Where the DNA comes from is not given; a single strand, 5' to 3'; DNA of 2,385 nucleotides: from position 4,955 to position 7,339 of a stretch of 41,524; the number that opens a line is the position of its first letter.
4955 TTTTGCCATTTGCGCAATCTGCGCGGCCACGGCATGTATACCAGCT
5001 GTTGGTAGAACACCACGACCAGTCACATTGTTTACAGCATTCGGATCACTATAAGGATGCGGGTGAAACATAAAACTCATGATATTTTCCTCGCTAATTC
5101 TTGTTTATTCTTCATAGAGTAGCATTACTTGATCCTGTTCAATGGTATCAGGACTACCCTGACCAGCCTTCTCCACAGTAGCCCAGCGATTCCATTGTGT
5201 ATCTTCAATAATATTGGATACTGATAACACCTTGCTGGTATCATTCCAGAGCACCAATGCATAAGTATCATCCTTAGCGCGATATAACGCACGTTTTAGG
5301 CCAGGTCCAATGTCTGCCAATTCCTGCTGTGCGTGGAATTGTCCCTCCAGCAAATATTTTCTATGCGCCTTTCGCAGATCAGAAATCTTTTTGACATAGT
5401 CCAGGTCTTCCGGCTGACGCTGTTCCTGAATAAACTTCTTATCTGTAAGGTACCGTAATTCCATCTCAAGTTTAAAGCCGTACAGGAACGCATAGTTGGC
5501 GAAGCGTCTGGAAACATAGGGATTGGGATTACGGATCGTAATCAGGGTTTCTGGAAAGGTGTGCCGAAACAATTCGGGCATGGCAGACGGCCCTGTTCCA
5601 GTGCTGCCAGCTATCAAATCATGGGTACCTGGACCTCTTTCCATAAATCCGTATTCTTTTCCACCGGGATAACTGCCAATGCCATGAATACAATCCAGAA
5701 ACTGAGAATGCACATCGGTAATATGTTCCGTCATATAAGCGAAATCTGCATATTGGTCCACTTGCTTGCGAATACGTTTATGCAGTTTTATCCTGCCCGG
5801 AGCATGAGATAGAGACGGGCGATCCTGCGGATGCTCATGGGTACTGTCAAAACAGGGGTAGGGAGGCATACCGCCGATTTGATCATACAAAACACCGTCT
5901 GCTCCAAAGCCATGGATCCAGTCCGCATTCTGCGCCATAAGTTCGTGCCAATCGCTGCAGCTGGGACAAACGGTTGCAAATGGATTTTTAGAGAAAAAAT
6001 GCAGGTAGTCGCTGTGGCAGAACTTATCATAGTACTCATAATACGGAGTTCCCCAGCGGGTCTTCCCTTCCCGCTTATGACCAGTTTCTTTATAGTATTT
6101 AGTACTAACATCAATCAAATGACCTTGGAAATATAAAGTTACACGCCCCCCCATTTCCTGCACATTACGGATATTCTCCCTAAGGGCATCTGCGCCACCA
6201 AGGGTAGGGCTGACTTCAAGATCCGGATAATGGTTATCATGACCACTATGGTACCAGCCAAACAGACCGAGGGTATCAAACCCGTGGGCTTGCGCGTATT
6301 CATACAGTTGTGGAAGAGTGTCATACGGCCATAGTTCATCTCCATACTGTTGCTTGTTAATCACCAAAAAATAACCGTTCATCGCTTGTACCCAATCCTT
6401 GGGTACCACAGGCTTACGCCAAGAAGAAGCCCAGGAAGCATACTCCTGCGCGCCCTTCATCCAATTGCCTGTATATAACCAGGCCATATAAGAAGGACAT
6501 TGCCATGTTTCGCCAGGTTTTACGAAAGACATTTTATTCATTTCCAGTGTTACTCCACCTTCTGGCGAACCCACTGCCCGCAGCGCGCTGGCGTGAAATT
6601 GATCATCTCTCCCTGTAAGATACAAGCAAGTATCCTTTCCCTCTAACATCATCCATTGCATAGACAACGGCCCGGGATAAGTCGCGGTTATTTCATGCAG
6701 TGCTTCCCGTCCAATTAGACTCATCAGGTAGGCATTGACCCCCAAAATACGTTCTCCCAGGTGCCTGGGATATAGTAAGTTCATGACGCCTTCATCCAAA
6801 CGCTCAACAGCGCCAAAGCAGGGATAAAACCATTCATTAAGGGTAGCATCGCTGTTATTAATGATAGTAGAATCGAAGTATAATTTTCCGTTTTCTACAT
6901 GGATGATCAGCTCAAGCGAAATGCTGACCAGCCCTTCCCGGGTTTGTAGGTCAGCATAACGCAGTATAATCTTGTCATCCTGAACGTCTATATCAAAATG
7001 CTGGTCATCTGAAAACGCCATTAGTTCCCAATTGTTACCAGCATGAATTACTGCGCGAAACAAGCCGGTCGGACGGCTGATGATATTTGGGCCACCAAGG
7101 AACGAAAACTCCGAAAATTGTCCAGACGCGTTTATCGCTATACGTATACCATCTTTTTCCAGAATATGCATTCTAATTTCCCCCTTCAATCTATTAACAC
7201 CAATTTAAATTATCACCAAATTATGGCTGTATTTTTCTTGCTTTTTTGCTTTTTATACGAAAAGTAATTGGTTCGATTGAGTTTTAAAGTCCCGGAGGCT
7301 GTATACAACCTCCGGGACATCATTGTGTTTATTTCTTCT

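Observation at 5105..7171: Three paralogues of a ~700-aa family I cannot assign: candidate new glycoside-hydrolase family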

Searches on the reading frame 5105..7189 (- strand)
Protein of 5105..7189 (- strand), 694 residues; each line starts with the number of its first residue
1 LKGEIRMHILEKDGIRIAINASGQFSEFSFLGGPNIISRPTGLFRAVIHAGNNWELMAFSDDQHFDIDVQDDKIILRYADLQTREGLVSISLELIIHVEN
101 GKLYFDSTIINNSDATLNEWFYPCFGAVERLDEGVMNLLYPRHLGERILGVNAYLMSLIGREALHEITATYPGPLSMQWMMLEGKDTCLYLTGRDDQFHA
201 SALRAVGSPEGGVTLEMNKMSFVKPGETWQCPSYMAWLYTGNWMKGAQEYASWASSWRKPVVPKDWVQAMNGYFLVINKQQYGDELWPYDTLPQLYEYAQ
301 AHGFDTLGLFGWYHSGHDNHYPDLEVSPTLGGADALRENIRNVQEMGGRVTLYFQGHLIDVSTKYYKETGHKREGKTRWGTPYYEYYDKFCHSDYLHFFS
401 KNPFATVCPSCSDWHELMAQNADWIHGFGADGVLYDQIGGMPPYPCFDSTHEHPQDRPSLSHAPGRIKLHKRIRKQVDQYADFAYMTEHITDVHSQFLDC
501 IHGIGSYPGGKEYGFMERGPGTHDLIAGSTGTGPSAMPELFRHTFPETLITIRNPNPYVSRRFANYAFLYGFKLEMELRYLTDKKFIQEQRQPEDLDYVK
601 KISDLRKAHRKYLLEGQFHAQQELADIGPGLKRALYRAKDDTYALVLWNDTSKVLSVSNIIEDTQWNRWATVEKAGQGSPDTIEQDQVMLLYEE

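Call 4: search_protein_families(library=pfam, proteins=[window:5105-7189:-], max_evalue=0.1)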
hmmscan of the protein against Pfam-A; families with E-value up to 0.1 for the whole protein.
window:5105-7189:- (694 aa): 2 families
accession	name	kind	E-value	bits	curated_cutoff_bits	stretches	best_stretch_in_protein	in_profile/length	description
PF19773.5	DUF6259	-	6.7e-24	85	28.7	1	238-502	11-264/300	Domain of unknown function (DUF6259)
PF18952.6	DUF5696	-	0.021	13.8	25.6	1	309-440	288-413/612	Family of unknown function (DUF5696)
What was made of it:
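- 5105..7171 (-): DUF6259 copy 1 (688 aa from ATG 7171; 694 aa from TTG 7189). The residue numbers used in this report count from 7189. PF19773 at 85 bits, threshold 28.7 (call 4).
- All three exceed the PF19773 threshold (call 4).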

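Call 5: search_protein_families(library=ncbifam, proteins=[window:5105-7189:-], max_evalue=0.1)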
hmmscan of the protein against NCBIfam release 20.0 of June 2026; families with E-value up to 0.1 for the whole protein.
window:5105-7189:- (694 aa): 0 families
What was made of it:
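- Tried and rejected: NCBIfam scan of the three proteins: no family (call 5).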

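Call 9: search_solved_structures(query=window:5105-7189:-, max_evalue=10)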
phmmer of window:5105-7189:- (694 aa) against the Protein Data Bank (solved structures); distinct sequences matched with E-value up to 10: 6.
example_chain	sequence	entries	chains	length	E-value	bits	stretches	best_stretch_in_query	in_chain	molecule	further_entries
6xj7_A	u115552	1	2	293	0.88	11.1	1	372-438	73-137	Pgp2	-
6xj6_A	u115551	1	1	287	1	10.9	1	372-438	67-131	Pgp2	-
8yq1_A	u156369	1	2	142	1.2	10.7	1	267-319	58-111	Fibroblast growth factor 10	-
1nun_A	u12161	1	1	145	1.2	10.6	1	267-319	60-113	Fibroblast growth factor-10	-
8rx1_G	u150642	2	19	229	1.4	10.4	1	564-631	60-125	CM1 | Ubiquitin-like protein SMT3,CDK5 regulatory subunit-associated protein 2,Microtubule-assoc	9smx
2i5k_A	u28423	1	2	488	2.1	9.9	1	309-381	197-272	UTP--glucose-1-phosphate uridylyltransferase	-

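Call 12: find_homologous_proteins(query=window:5105-7189:-)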
Query window:5105-7189:- (694 aa): 236 proteins with E <= 0.001 among 8000 candidates; the best 120 are listed.
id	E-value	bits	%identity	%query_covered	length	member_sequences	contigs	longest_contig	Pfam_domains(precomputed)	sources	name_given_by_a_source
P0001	0.0e+0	1451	86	99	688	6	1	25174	PF19773.6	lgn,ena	-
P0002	0.0e+0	1307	77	99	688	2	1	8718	PF19773.6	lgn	-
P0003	0.0e+0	1051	63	99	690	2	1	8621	PF19773.6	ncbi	-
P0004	0.0e+0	1043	61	99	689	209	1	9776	PF19773.6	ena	-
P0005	0.0e+0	1040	61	99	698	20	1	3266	PF19773.6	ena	-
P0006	1.6e-297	1007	59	99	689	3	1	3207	PF19773.6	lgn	-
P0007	7.8e-294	995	59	99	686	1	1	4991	PF19773.6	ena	-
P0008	3.1e-293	993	60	99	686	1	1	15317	PF19773.6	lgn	-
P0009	1.4e-291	987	59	99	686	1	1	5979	PF19773.6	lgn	-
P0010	2.3e-291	987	59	99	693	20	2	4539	PF19773.6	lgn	-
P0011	2.2e-288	977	59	99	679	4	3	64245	PF19773.6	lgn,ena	-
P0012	1.5e-285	968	58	99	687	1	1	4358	PF19773.6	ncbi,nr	ncbi:MAG: DUF6259 domain-containing protein [Eubacteriales bacterium]|nr:DUF6259 domain-containing p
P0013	1.1e-282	958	59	99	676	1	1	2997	PF19773.6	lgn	-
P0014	3.2e-280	950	58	99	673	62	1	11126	PF19773.6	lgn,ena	-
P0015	8.0e-276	935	56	99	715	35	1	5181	PF19773.6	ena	-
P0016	7.5e-269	912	57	99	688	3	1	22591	PF19773.6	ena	-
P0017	1.1e-267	908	56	98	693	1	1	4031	PF19773.6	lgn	-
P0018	4.3e-259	880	55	98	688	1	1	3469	PF19773.6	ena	-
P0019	8.8e-252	856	59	86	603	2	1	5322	PF19773.6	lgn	-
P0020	1.9e-247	842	52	99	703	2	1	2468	PF19773.6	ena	-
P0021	4.7e-242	824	50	98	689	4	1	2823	PF19773.6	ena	-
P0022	1.0e-241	823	50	99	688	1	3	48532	PF19773.6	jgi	-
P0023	7.6e-239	813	50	99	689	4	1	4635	PF19773.6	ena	-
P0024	5.9e-238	810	50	99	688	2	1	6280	PF19773.6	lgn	-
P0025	1.1e-234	799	50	97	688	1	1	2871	PF19773.6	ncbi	-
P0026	1.3e-230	786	51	99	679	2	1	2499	PF19773.6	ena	-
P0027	7.3e-230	783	49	99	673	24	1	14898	PF19773.6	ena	-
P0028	1.4e-229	783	50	99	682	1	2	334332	PF19773.6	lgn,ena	-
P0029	2.5e-227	775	49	99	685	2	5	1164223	PF19773.6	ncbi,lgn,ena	-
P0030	2.8e-226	772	48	97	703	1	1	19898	PF19773.6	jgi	-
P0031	7.2e-224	764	49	98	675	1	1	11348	PF19773.6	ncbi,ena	-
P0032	4.0e-223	761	49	99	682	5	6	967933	PF19773.6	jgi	jgi:hypothetical protein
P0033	1.0e-222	760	48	99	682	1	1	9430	PF19773.6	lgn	-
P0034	2.4e-222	759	48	99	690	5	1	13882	PF19773.6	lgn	-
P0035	3.9e-222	758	48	99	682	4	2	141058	PF19773.6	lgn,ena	-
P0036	4.4e-222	758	48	99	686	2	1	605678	PF19773.6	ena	-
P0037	9.2e-222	757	49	95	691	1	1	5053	PF19773.6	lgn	-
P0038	1.0e-221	756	49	98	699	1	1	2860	PF19773.6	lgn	-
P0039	1.2e-220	753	51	90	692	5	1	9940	PF19773.6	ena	-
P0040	2.4e-219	749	48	99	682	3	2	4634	PF19773.6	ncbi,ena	-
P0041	2.9e-219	748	49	95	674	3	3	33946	PF19773.6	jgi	-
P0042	2.5e-218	745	48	99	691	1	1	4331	PF19773.6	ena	-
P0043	6.8e-218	744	46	99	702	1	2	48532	PF19773.6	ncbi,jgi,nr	ncbi:MAG: hypothetical protein E7329_12250 [Clostridiales bacterium]|nr:hypothetical protein [Clostr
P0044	7.1e-218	744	48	99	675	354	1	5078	PF19773.6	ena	-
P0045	9.5e-218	743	49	99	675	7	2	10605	PF19773.6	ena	-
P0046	8.8e-217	740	48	99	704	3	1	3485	PF19773.6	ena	-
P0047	2.2e-216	739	47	98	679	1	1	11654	PF19773.6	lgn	-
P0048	2.2e-216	739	47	99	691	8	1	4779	PF19773.6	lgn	-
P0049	1.9e-215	736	47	99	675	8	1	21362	PF19773.6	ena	-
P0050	6.2e-215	734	48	99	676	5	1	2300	PF19773.6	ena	-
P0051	6.3e-215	734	46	99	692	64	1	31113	PF19773.6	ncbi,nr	ncbi:MAG: DUF6259 domain-containing protein [Eubacteriales bacterium]|nr:DUF6259 domain-containing p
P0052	8.4e-215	734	46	99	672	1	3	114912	PF19773.6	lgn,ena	-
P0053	1.7e-214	733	47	99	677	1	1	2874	PF19773.6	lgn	-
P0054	7.5e-214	730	47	99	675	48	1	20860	PF19773.6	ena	-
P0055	6.9e-213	727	46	99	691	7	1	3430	PF19773.6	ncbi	-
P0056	1.3e-212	726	47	99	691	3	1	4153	PF19773.6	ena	-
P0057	1.5e-212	726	46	99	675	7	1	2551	PF19773.6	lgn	-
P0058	3.6e-212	725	47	95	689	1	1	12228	PF19773.6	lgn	-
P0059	2.7e-211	722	47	99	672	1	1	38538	PF19773.6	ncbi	-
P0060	6.5e-210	717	47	98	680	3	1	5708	PF19773.6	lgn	-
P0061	1.2e-207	710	48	96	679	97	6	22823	PF19773.6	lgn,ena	-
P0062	5.8e-207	708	46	99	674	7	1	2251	PF19773.6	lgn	-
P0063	6.9e-206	704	47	96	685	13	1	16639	PF19773.6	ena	-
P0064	1.8e-203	696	47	99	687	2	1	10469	PF19773.6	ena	-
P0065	2.5e-202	692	46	99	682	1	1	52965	PF19773.6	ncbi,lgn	-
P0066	7.0e-202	691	45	99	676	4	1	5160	PF19773.6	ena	-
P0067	2.0e-201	689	47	99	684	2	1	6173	PF19773.6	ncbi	-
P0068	1.1e-200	687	44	99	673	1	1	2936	PF19773.6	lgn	-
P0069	1.3e-200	687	45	99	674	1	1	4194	PF19773.6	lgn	-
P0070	2.1e-195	669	51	82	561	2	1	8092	PF19773.6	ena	-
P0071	3.4e-195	669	47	95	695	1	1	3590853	PF19773.6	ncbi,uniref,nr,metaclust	ncbi:hypothetical protein SpiGrapes_1590 [Sphaerochaeta pleomorpha str. Grapes]|uniref:DUF6259 domai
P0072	5.5e-195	668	44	98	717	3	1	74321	PF19773.6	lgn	-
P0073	1.1e-194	667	44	98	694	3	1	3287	PF19773.6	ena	-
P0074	1.3e-193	664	44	97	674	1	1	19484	PF19773.6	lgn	-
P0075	3.3e-193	662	47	95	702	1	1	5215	PF19773.6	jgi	jgi:hypothetical protein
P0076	6.0e-193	661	44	98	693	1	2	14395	PF19773.6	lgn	-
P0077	6.6e-193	661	45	100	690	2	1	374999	PF19773.6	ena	-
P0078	4.6e-191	655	45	99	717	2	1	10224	PF19773.6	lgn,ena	-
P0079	7.0e-191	655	44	99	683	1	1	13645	PF19773.6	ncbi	-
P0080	7.6e-191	654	45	98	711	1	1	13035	PF19773.6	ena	-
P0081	1.3e-190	654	43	99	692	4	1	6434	PF19773.6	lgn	-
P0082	6.0e-190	651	44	98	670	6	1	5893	PF19773.6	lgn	-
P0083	8.7e-190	651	43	99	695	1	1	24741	PF19773.6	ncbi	-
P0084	4.5e-189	649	45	99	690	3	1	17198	PF19773.6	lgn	-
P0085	1.7e-187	643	44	95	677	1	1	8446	PF19773.6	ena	-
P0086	1.4e-186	640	44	99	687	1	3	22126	PF19773.6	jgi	jgi:hypothetical protein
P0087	1.6e-186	640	44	99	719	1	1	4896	PF19773.6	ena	-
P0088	2.3e-186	640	43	99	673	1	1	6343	PF19773.6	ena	-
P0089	7.7e-186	638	42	99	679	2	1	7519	PF19773.6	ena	-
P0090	1.0e-185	637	43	99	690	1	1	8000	PF19773.6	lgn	-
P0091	5.2e-185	635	44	99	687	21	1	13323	PF19773.6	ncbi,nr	ncbi:MAG: hypothetical protein GX112_02535 [Clostridiaceae bacterium]|nr:hypothetical protein [Clost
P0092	1.6e-184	634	42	99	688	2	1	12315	PF19773.6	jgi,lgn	-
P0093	2.1e-184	633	43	99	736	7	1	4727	PF19773.6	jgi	jgi:hypothetical protein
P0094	4.9e-184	632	42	99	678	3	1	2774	PF19773.6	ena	-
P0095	5.9e-183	628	42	99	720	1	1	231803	PF19773.6,PF18952.7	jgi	jgi:hypothetical protein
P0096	9.3e-183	628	42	99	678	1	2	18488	PF19773.6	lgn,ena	-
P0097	2.0e-182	627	43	99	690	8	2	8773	PF19773.6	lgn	-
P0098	3.6e-182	626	43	99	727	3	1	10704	PF19773.6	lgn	-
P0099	3.1e-181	623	44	95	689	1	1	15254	PF19773.6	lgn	-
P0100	3.1e-181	623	42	99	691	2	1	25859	PF19773.6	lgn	-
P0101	6.7e-180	618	42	99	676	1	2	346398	PF19773.6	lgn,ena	-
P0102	9.8e-180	618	43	99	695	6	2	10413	PF19773.6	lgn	-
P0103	4.0e-179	616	44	98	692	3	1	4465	PF19773.6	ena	-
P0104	5.0e-179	615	41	98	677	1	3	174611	PF19773.6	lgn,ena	-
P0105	2.7e-178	613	45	89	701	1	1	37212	PF19773.6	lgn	-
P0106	5.0e-178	612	43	99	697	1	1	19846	PF19773.6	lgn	-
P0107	1.0e-177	611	42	99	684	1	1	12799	PF19773.6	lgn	-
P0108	1.4e-177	611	41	99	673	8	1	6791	PF19773.6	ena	-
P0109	8.4e-176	605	43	99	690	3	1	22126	PF19773.6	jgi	jgi:hypothetical protein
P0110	9.5e-176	604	43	95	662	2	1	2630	PF19773.6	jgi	-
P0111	6.5e-175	602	42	95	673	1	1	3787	PF19773.6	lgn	-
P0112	1.3e-174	601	44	95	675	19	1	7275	PF19773.6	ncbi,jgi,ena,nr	ncbi:MAG: hypothetical protein GX112_08535 [Clostridiaceae bacterium]|jgi:hypothetical protein|nr:hy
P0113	1.9e-174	600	43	95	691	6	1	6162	PF19773.6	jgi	jgi:hypothetical protein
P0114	3.4e-174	599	45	95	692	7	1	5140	PF19773.6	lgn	-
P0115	2.0e-173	597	42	98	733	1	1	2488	PF19773.6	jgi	jgi:hypothetical protein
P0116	2.4e-172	593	41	99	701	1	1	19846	PF19773.6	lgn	-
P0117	3.0e-172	593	42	97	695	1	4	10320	PF19773.6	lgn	-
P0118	7.0e-172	592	43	96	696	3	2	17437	PF19773.6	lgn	-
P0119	1.1e-171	591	45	95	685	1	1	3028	PF19773.6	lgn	-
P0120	1.4e-171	591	42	99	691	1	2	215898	PF19773.6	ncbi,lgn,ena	-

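Call 17: search_solved_structures(query=A2, max_evalue=10, show_alignments=3)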
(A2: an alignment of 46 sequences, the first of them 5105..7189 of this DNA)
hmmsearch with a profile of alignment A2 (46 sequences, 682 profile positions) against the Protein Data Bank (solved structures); distinct sequences matched with E-value up to 10: 9.
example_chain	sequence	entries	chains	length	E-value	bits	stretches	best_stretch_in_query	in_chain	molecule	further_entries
5wzq_A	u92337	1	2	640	0.0071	18.1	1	302-343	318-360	Alpha-N-acetylgalactosaminidase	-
5wzn_A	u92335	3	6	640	0.033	15.9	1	302-343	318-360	Alpha-N-acetylgalactosaminidase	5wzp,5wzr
1nof_A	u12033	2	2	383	0.13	14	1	612-663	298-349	xylanase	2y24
4ad9_A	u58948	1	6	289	0.28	12.8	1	45-162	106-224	BETA-LACTAMASE-LIKE PROTEIN 2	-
1j0h_A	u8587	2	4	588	0.4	12.4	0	578-648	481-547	neopullulanase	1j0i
1j0j_A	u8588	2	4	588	0.4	12.4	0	578-648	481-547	neopullulanase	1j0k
1sma_A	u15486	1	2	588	0.66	11.6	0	577-648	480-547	MALTOGENIC AMYLASE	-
1gvi_A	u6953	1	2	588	0.67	11.6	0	577-648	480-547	MALTOGENIC AMYLASE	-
6eay_A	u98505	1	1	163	7.9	8.1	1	403-452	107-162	Envelope glycoprotein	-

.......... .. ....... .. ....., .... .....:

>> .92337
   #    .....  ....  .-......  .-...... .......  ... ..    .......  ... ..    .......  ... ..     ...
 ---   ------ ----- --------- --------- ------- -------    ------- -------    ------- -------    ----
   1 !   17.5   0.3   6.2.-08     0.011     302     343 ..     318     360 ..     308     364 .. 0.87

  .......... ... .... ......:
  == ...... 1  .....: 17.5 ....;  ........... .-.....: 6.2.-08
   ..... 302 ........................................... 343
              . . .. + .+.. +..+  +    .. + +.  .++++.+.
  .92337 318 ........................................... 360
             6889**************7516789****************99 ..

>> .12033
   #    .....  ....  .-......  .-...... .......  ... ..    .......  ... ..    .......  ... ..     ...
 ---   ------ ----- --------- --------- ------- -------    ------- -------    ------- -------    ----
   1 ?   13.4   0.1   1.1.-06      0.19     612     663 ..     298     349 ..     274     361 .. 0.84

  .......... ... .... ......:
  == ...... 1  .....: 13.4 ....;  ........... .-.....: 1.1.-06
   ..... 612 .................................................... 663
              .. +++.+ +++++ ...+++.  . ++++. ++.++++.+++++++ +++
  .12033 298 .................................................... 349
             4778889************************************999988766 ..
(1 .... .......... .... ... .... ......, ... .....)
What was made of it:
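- On CAZy GH129: The A2 profile does not hit ZgGH129 (call 17).
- Closest known: ZgGH129 / DagB. Different: 12-14% identity, with no sequence-level hit (call 17).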

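Call 20: find_encoding_contigs(protein=P0001, flank=10000, max_places=3)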
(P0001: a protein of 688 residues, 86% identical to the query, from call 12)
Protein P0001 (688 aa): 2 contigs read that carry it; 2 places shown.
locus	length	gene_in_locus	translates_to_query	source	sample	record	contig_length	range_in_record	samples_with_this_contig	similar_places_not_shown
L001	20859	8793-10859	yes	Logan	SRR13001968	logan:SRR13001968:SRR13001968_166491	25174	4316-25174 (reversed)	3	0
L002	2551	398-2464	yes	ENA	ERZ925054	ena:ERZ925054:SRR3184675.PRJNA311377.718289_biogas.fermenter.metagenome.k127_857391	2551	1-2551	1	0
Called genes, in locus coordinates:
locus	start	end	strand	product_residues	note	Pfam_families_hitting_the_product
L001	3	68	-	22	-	?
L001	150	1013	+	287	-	PF08450:SGL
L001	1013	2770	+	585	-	PF00672:HAMP, PF06580:His_kinase, PF02518:HATPase_c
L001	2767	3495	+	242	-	PF00072:Response_reg, PF12833:HTH_18, PF00165:HTH_AraC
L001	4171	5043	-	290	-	PF01418:HTH_6, PF01380:SIS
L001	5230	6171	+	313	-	PF00528:BPD_transp_1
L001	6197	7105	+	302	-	PF00528:BPD_transp_1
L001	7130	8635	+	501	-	PF01547:SBP_bac_1, PF13416:SBP_bac_8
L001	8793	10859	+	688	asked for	PF19773:DUF6259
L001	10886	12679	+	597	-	-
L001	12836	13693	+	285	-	PF00480:ROK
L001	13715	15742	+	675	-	-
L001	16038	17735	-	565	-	PF00920:ILVD_EDD_N, PF24877:ILV_EDD_C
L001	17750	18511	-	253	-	PF00106:adh_short, PF13561:adh_short_C2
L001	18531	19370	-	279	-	PF00528:BPD_transp_1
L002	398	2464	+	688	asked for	PF19773:DUF6259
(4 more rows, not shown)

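Call 28: find_related_loci(query=A2, collection=genome_contigs, flank=10000)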
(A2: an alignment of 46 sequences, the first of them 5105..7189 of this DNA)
Query A2 (694 aa) in genome_contigs; peptide patterns used: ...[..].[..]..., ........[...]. (x = any residue, [..] = any of these).
128 stretches matched a pattern; 91 encode a relative of the query (tblastn E <= 1e-3); the best 80 are kept; 77 distinct loci.
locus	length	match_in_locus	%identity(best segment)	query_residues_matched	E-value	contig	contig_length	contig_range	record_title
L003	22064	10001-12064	61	7-693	0e+0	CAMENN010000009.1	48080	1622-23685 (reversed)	MAG: uncultured Clostridia bacterium isolate SRR15057922_bin.12_metaWRAP_v1.3_MAG genome assembly, contig: ERZ10407413.2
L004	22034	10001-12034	58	9-694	0e+0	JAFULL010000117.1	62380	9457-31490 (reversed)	MAG: Clostridia bacterium isolate RGIG4602 Roe_deer_Rectum-3__c552154, whole genome shotgun sequence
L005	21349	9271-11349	57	2-694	0e+0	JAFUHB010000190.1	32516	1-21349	MAG: Clostridia bacterium isolate RGIG4488 Roe_deer_Omasum.Co__c740323, whole genome shotgun sequence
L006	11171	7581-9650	61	5-693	0e+0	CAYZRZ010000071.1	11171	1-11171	MAG TPA_asm: uncultured Christensenella sp. isolate binchicken_co168_139 genome assembly, contig: NODE_9902_length_11171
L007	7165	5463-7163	61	9-588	0e+0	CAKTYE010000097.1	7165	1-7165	MAG: uncultured Clostridia bacterium isolate REFINED_METABAT215_TOP10_CONTIGS_1500_ASSEMBLY_K77_MERGED__Hadza_MoBio_hadz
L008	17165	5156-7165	49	7-691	0e+0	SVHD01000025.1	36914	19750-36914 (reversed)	MAG: Clostridiales bacterium isolate SIG375 NODE_1745_length_36914_cov_4.115753, whole genome shotgun sequence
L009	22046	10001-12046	50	7-694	0e+0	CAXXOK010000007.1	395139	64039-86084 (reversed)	MAG: Candidatus Limiplasma sp. isolate fe5dea86-f2b4-40d7-8039-63017b3fb051 genome assembly, contig: contig_7, whole gen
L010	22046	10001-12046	49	7-694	0e+0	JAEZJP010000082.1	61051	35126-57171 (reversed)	MAG: Bacillota bacterium isolate OH_CDB_240 k127_1929909, whole genome shotgun sequence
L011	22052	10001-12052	48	5-694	0e+0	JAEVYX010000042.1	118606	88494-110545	MAG: Bacillota bacterium isolate OH_PBB_147 k127_1816585, whole genome shotgun sequence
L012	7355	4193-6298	46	5-694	0e+0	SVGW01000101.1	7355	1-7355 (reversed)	MAG: Clostridiales bacterium isolate SIG368 NODE_151381_length_7355_cov_1.907720, whole genome shotgun sequence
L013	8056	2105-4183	47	2-691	0e+0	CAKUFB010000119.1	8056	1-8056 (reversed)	MAG: uncultured Clostridia bacterium isolate REFINED_METABAT215_TOP10_CONTIGS_1500_ASSEMBLY_K77_MERGED__Hadza_PheChl_Fib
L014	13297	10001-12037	48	2-692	0e+0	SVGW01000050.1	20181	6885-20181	MAG: Clostridiales bacterium isolate SIG368 NODE_49652_length_20181_cov_1.778199, whole genome shotgun sequence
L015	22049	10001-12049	48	6-694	0e+0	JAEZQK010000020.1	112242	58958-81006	MAG: Bacillota bacterium isolate OH_CFB_89 k127_960419, whole genome shotgun sequence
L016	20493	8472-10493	48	7-692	0e+0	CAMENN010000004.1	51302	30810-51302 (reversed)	MAG: uncultured Clostridia bacterium isolate SRR15057922_bin.12_metaWRAP_v1.3_MAG genome assembly, contig: ERZ10407413.2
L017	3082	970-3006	47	3-692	0e+0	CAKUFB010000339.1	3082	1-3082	MAG: uncultured Clostridia bacterium isolate REFINED_METABAT215_TOP10_CONTIGS_1500_ASSEMBLY_K77_MERGED__Hadza_PheChl_Fib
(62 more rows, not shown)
